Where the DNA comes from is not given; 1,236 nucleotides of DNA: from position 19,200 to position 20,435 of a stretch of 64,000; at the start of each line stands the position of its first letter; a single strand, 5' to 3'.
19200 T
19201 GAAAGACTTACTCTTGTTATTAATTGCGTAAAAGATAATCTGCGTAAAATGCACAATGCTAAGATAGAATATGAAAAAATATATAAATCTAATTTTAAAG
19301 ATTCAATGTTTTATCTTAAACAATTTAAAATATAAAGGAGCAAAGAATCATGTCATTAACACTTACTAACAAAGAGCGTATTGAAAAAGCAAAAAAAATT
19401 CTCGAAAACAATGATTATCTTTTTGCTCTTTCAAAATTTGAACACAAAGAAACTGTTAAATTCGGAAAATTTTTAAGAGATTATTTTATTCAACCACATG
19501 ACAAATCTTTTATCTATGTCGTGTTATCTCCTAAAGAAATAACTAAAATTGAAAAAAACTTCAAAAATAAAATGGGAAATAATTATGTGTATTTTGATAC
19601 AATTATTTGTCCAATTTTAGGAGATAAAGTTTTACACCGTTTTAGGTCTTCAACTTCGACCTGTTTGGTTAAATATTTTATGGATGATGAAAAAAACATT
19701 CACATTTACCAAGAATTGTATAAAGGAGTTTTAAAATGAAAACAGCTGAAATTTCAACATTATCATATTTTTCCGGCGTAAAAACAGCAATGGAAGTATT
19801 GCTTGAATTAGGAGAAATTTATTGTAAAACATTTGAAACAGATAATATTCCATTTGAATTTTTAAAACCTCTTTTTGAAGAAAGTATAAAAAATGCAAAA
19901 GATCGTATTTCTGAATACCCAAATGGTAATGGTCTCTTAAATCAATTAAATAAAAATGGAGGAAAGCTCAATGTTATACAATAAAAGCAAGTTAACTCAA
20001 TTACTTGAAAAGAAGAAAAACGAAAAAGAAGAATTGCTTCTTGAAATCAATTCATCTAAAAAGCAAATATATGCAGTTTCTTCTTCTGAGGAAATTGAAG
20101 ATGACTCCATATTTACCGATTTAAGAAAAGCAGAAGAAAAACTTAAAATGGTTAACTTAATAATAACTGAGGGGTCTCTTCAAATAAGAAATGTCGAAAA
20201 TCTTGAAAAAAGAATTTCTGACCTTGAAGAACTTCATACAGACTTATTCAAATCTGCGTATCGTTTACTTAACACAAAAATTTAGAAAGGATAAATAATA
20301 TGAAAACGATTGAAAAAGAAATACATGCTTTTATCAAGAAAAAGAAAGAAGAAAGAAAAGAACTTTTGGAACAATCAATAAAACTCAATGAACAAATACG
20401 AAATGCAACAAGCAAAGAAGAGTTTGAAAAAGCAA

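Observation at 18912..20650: Compact five-gene operon of small coiled-coil proteins replacing pyrH upstream of frr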

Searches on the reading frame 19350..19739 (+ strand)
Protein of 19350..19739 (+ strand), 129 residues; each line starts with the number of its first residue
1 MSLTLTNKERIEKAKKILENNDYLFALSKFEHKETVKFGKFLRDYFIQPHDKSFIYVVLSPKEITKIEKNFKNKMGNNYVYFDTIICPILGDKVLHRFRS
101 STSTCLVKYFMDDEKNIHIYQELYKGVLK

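Call 3: search_protein_families(library=pfam, proteins=[window:19350-19739:+], max_evalue=10)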
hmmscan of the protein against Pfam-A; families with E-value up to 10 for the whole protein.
window:19350-19739:+ (129 aa): 1 family
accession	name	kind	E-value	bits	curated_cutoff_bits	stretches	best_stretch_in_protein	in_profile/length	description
PF10035.14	DUF2179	-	0.14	12.5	22.8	1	51-69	16-34/55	Uncharacterized protein conserved in bacteria (DUF2179)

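Call 4: search_protein_families(library=phrogs, proteins=[window:19350-19739:+], max_evalue=10)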
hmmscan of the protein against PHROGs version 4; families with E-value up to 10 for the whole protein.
window:19350-19739:+ (129 aa): 1 family
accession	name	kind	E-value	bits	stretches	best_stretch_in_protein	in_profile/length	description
phrog_15996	-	unknown function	0.13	13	1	37-110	97-169/200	-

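Call 5: search_protein_families(library=padloc, proteins=[window:19350-19739:+], max_evalue=10)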
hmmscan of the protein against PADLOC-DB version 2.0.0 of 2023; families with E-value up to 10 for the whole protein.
window:19350-19739:+ (129 aa): 0 families

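Call 6: search_protein_families(library=ncbifam, proteins=[window:19350-19739:+], max_evalue=10)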
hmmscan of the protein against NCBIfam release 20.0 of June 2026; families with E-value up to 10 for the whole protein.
window:19350-19739:+ (129 aa): 0 families

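Call 13: find_encoding_contigs(protein=window:19350-19739:+, flank=10000, max_places=10)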
Protein window:19350-19739:+ (129 aa): 14 contigs read that carry it; 4 places shown.
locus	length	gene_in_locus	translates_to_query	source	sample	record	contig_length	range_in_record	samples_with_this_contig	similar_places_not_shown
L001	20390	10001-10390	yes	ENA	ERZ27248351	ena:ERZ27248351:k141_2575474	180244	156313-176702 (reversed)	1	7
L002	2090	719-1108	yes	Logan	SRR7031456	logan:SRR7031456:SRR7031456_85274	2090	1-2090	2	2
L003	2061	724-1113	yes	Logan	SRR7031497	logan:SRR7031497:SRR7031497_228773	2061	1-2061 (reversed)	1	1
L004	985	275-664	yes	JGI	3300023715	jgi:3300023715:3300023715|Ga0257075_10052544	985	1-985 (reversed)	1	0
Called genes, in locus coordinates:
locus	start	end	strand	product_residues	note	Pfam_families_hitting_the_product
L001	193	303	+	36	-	-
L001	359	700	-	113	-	PF03819:MazG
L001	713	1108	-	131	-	-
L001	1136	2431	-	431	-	PF00342:PGI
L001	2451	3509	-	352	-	PF07454:SpoIIP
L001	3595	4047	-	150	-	-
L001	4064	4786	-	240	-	PF03009:GDPD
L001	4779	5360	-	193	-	PF04079:SMC_ScpB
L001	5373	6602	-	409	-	PF02163:Peptidase_M50, PF13180:PDZ_2, PF00595:PDZ (faint), PF14685:PDZ_Tricorn (faint), PF17820:PDZ_6 (weak)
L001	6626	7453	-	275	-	PF01148:CTP_transf_1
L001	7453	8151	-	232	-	PF01255:Prenyltransf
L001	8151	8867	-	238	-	PF01255:Prenyltransf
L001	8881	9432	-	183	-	PF01765:RRF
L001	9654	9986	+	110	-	-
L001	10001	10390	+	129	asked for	-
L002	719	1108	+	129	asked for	-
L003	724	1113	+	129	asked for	-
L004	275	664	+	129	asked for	-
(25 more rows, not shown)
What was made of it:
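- Checked: Independent gene callers on other contigs give the same set (call 13).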

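Call 14: find_homologous_proteins(query=window:19350-19739:+, max_evalue=0.01)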
Query window:19350-19739:+ (129 aa): 1 proteins with E <= 0.01 among 8 candidates.
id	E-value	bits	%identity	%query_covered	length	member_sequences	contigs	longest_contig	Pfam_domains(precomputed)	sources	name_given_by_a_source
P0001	3.8e-77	274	98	100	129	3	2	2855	-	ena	-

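Call 27: find_encoding_contigs(protein=P0001, flank=10000, max_places=10)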
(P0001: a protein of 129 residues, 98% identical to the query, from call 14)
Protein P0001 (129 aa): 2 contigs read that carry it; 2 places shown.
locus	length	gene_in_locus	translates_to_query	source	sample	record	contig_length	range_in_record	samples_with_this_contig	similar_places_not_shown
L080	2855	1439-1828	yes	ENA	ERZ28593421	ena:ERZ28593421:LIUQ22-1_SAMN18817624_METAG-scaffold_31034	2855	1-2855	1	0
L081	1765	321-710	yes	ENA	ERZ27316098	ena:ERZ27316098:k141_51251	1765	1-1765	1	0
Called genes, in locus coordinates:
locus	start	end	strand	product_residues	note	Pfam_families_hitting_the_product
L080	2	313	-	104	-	?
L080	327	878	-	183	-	PF01765:RRF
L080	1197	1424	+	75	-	-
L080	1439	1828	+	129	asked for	-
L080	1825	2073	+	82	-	-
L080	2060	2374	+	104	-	-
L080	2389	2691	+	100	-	-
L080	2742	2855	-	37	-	?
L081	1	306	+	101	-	?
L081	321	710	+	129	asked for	-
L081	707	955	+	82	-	-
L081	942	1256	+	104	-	-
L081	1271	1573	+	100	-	-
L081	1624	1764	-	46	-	?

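Call 28: find_related_loci(query=window:19350-19739:+, collection=viral_contigs, flank=8000)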
Query window:19350-19739:+ (129 aa) in viral_contigs; peptide patterns used: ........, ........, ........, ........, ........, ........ (x = any residue, [..] = any of these).
13 stretches matched a pattern; 1 encode a relative of the query (tblastn E <= 1e-3); 1 distinct loci.
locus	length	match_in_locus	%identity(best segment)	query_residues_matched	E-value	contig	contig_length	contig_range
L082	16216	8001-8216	27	45-117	1e-4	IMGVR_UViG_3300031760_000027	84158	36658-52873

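Call 45: predict_structure(protein=window:19350-19739:+)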
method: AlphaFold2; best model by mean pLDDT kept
length: 129 residues; sequences in the alignment: 1
mean_pLDDT: 39.7   pTM: 0.30
mean pLDDT of the five models: 39.7, 34.6, 34.3, 34.3, 34.1
residues with pLDDT >= 90: 0; 70-90: 0; 50-70: 20; < 50: 109
segments of 3 or more residues with pLDDT < 50: 1-8, 10-36, 45-61, 77-129
pLDDT, mean of each block of 10 residues (from residue 1): 37 42 34 47 43 37 53 48 30 38 39 36 31
secondary structure, 60 per line:
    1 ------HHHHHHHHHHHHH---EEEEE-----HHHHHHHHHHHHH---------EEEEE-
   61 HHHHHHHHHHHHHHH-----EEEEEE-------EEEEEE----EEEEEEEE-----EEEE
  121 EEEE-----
elements in order: H7-19 E23-27 H33-45 E55-59 H61-75 E81-86 E94-99 E104-111 E117-124
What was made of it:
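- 19350..19739 (+): Gene B, 129 aa, pI 9.3, mixed alpha/beta, no family. The AlphaFold model is unusable (pLDDT 39.7, call 45).
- Tried and rejected: Structure: B as a single sequence gave pLDDT 39.7 and was not used for fold search (call 45).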

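Call 46: search_solved_structures(query=window:19350-19739:+, max_evalue=10)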
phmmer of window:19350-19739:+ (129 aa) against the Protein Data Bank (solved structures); distinct sequences matched with E-value up to 10: 6.
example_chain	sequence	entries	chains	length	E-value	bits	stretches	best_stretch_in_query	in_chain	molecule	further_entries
1zpu_A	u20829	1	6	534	0.32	14.1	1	39-86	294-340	Iron transport multicopper oxidase FET3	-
7ane_s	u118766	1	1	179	0.39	13.8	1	15-81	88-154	mS33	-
9njt_A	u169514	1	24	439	0.59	13.2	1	78-125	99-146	Dihydrolipoyllysine-residue succinyltransferase component of 2-oxoglutarate dehydrogenase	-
6ulz_A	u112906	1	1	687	1.1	12.4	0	43-84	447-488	Linear gramicidin synthase subunit A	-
5jnf_C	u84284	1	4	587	1.5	11.9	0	43-82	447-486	Linear gramicidin synthase subunit A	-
5es6_A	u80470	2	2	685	1.6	11.9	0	43-82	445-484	Linear gramicidin synthase subunit A | Linear gramicidin synthetase subunit A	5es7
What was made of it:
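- B could not be modelled and has no recognisable catalytic motif (calls 45, 46).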

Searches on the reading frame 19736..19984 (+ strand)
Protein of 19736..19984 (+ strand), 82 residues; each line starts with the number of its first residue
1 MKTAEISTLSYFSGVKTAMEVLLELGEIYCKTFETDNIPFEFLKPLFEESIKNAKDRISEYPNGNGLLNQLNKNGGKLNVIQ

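Call 3: search_protein_families(library=pfam, proteins=[window:19736-19984:+], max_evalue=10)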
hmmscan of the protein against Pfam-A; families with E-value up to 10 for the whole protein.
window:19736-19984:+ (82 aa): 0 families

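Call 4: search_protein_families(library=phrogs, proteins=[window:19736-19984:+], max_evalue=10)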
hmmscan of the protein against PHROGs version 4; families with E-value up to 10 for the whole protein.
window:19736-19984:+ (82 aa): 0 families

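Call 5: search_protein_families(library=padloc, proteins=[window:19736-19984:+], max_evalue=10)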
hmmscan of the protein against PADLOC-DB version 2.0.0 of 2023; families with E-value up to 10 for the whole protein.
window:19736-19984:+ (82 aa): 0 families

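Call 6: search_protein_families(library=ncbifam, proteins=[window:19736-19984:+], max_evalue=10)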
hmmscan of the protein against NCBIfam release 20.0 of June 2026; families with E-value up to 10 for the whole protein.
window:19736-19984:+ (82 aa): 1 family
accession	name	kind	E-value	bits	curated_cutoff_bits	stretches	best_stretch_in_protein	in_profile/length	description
NF041347.1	XopG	subfamily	0.082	12.8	150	1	46-74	14-42/201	XopG/HopH/AvrPtoH family type III secretion system effector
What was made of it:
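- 19736..19984 (+): Gene C, 82 aa, pI 5.05; its start overlaps B's stop (ATGA). No family match (calls 3-6).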

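Call 47: search_solved_structures(query=window:19736-19984:+, max_evalue=10)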
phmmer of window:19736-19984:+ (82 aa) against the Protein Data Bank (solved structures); distinct sequences matched with E-value up to 10: 1.
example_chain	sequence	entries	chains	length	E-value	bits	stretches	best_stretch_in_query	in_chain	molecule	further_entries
2ig6_A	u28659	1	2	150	0.9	13.4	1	11-39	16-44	NimC/NimA family protein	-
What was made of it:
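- On Type II toxin-antitoxin systems: No PDB sequence match (calls 46, 47).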

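Call 61: find_related_loci(query=window:19736-19984:+, collection=viral_contigs, flank=6000)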
Query window:19736-19984:+ (82 aa) in viral_contigs; peptide patterns used: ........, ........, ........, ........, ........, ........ (x = any residue, [..] = any of these).
15 stretches matched a pattern, but none encodes a relative of the query by tblastn (E <= 1e-3).

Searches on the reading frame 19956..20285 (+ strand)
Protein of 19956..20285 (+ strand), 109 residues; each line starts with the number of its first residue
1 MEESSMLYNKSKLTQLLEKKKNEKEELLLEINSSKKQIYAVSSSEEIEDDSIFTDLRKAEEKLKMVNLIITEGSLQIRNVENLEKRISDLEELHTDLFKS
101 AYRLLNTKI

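Call 3: search_protein_families(library=pfam, proteins=[window:19956-20285:+], max_evalue=10)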
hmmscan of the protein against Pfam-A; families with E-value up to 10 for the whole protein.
window:19956-20285:+ (109 aa): 4 families
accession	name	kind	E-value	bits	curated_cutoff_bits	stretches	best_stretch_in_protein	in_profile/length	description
PF01614.24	IclR_C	-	0.014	15.4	24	1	2-49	78-125/174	Bacterial transcriptional regulator IclR C-terminal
PF13887.11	MYRF_ICA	-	0.11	12.2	24.1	2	81-92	24-35/36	Myelin regulatory factor ICA domain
PF25496.1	URGCP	-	0.25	11.1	27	1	5-90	168-257/299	Up-regulator of cell proliferation-like domain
PF21924.1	XRCC4_CC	-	1.3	9.6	27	1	55-108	20-71/78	XRCC4 coiled-coil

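Call 4: search_protein_families(library=phrogs, proteins=[window:19956-20285:+], max_evalue=10)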
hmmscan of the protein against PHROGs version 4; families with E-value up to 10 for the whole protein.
window:19956-20285:+ (109 aa): 2 families
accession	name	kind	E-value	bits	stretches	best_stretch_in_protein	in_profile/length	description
phrog_12809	-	unknown function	0.028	15.7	1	9-96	9-99/106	-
phrog_6516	-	unknown function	0.16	13.3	1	58-100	37-78/144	-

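Call 5: search_protein_families(library=padloc, proteins=[window:19956-20285:+], max_evalue=10)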
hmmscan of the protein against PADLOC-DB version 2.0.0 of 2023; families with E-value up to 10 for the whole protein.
window:19956-20285:+ (109 aa): 1 family
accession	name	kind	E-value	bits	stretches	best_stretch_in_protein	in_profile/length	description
PDLC01168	CARF_2M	-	0.0088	13.9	1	27-103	74-137/200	"CARF, 2 TMs"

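Call 6: search_protein_families(library=ncbifam, proteins=[window:19956-20285:+], max_evalue=10)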
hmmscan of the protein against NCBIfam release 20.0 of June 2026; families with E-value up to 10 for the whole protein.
window:19956-20285:+ (109 aa): 1 family
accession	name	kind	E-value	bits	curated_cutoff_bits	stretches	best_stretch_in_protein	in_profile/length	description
NF005370.0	PRK06911.1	equivalog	0.19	11.7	187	1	1-42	1-42/100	30S ribosomal protein S14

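Call 26: find_homologous_proteins(query=window:19971-20285:+, max_evalue=1)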
Query window:19971-20285:+ (104 aa): 1 proteins with E <= 1 among 27 candidates.
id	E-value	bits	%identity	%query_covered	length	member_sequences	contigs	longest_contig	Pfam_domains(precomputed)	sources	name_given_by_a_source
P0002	1.8e-51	189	97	100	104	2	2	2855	-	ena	-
